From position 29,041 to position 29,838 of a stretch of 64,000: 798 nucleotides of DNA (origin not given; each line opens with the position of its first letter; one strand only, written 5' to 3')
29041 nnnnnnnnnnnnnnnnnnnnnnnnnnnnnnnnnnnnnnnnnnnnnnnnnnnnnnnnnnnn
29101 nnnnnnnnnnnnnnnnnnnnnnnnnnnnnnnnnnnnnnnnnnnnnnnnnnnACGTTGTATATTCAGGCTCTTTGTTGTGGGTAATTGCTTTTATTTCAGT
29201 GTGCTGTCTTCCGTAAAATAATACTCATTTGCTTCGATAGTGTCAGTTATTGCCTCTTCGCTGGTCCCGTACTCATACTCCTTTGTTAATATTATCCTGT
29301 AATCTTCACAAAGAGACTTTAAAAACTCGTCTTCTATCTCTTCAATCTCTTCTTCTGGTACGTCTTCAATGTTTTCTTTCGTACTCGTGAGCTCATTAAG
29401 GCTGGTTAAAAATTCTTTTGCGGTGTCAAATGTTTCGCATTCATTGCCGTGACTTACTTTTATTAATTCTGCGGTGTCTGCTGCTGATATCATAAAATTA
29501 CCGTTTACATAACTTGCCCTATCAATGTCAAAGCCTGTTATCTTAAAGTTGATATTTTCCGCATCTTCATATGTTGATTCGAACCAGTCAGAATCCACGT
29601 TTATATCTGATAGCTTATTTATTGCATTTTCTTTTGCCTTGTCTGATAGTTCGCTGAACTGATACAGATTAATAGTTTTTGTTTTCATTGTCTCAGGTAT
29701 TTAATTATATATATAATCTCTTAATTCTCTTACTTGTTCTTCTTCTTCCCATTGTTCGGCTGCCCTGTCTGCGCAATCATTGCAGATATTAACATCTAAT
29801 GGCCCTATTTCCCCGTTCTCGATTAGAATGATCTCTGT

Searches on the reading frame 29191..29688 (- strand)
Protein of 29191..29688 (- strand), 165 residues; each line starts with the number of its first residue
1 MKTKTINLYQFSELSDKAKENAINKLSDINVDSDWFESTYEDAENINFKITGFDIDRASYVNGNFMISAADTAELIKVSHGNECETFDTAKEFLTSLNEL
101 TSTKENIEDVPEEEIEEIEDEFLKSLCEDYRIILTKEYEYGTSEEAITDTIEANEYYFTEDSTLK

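Call 73: search_protein_families(library=phrogs, proteins=[window:29191-29688:-], max_evalue=0.0001)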
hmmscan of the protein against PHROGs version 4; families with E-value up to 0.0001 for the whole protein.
window:29191-29688:- (165 aa): 2 families
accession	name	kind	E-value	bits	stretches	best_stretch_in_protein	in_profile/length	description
phrog_5162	-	unknown function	2.2e-14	54.5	2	1-54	2-57/201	-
phrog_10310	-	unknown function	1.1e-05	26.3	1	1-60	3-62/212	-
